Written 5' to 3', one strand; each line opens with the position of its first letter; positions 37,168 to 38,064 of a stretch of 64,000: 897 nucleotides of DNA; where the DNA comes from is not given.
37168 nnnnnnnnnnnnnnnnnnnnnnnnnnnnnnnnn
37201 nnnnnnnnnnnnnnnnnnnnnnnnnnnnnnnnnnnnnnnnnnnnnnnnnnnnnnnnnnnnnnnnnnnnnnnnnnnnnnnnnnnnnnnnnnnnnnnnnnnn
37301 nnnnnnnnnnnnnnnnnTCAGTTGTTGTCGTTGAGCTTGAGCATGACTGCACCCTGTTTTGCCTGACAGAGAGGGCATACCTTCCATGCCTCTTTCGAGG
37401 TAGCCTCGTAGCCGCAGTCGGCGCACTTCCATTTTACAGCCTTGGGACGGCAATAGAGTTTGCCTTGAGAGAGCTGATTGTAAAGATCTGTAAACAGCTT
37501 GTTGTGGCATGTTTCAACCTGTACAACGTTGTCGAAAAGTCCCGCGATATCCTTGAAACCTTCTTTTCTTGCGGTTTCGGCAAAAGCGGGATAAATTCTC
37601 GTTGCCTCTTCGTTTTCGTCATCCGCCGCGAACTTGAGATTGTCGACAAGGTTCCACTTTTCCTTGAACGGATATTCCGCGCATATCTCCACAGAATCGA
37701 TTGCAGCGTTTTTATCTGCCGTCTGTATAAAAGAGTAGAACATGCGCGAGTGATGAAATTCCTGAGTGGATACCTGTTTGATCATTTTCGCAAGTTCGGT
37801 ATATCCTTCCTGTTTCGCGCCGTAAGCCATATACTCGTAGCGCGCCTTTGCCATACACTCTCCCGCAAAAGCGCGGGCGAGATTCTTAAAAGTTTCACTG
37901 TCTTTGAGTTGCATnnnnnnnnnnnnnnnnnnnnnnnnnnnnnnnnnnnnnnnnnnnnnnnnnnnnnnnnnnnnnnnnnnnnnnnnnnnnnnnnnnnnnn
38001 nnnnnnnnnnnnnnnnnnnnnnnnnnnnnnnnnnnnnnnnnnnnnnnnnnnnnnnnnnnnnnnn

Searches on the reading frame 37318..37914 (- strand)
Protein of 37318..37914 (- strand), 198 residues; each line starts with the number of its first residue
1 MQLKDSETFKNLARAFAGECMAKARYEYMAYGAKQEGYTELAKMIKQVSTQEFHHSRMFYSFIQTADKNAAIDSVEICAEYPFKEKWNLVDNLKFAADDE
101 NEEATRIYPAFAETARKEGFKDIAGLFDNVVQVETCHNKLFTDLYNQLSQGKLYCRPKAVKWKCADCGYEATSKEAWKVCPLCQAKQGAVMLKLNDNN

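Call 9: find_encoding_contigs(protein=window:37318-37914:-, flank=3000, max_places=10)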
Protein window:37318-37914:- (198 aa): 23 contigs read that carry it; 10 places shown.
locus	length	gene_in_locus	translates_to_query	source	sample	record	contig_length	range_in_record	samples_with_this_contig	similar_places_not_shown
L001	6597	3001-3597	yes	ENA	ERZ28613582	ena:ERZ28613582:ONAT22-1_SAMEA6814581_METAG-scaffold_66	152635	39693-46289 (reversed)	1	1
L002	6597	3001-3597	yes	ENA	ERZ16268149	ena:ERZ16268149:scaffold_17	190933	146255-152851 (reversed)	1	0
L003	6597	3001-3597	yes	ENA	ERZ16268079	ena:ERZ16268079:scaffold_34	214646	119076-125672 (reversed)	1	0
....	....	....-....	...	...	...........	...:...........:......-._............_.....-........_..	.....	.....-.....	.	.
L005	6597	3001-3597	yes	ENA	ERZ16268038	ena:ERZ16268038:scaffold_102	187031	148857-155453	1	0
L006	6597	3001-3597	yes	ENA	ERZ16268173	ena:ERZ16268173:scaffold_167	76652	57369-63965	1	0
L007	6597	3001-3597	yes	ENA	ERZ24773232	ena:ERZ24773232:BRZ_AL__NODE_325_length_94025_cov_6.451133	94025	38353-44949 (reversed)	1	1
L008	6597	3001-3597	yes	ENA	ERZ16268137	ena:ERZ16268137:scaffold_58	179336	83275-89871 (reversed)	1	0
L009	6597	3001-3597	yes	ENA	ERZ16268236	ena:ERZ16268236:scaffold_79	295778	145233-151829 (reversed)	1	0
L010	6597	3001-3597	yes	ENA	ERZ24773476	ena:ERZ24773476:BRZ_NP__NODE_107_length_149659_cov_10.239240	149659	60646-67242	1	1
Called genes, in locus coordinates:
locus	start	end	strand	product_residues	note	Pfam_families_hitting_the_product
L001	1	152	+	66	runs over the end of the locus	PF06107:DUF951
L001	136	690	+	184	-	PF10502:Peptidase_S26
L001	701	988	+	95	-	PF01842:ACT, PF13740:ACT_6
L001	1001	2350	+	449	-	PF05167:DUF711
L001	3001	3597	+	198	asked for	PF00210:Ferritin, PF02915:Rubrerythrin, PF21349:RUBY_RBDX (weak)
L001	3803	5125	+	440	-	-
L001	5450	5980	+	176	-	PF07456:Hpre_diP_synt_I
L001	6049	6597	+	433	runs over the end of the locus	PF13375:RnfC_N, PF01512:Complex1_51K, PF10531:SLBB (weak), PF13183:Fer4_8 (faint), PF13534:Fer4_17 (faint), PF12838:Fer4_7, PF13187:Fer4_9, PF13237:Fer4_10, +3 more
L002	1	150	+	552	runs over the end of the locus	-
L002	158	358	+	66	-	PF06107:DUF951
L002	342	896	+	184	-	PF10502:Peptidase_S26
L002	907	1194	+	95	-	PF01842:ACT, PF13740:ACT_6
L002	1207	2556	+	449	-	PF05167:DUF711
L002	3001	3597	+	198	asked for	PF00210:Ferritin, PF02915:Rubrerythrin, PF21349:RUBY_RBDX (weak)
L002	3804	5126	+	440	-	-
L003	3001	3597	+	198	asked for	PF00210:Ferritin, PF02915:Rubrerythrin, PF21349:RUBY_RBDX (weak)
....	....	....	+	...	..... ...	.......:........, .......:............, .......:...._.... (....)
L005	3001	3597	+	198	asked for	PF00210:Ferritin, PF02915:Rubrerythrin, PF21349:RUBY_RBDX (weak)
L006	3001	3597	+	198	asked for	PF00210:Ferritin, PF02915:Rubrerythrin, PF21349:RUBY_RBDX (weak)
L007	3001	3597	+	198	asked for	PF00210:Ferritin, PF02915:Rubrerythrin, PF21349:RUBY_RBDX (weak)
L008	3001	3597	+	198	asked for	PF00210:Ferritin, PF02915:Rubrerythrin, PF21349:RUBY_RBDX (weak)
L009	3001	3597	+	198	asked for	PF00210:Ferritin, PF02915:Rubrerythrin, PF21349:RUBY_RBDX (weak)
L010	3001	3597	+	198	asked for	PF00210:Ferritin, PF02915:Rubrerythrin, PF21349:RUBY_RBDX (weak)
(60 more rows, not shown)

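Call 10: search_protein_families(library=pfam, proteins=[window:37318-37914:-])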
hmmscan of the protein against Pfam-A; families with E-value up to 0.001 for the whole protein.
window:37318-37914:- (198 aa): 5 families
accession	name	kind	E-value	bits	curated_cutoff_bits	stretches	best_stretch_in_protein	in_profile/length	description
PF02915.23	Rubrerythrin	-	1.3e-24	87.6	22.8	1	10-145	1-137/137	Rubrerythrin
PF00210.30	Ferritin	-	6.3e-08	33.1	24.5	1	10-149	2-140/142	Ferritin-like domain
PF21349.2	RUBY_RBDX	-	2.3e-06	27.4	26.5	1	162-187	1-26/30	Rubrerythrin, rubredoxin-like domain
PF03232.19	COQ7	-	0.00016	21.8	23.5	0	17-66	12-59/169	Ubiquinone biosynthesis protein COQ7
PF01155.25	HypA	-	0.00039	20.9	28.9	1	110-188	13-97/112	Hydrogenase/urease nickel incorporation, metallochaperone, hypA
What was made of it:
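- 37318..37914 (-): Context: the rubrerythrin gene, divergent from the array. Its promoter region lies between 37915 and about 38160. Pfam PF02915 (call 10).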
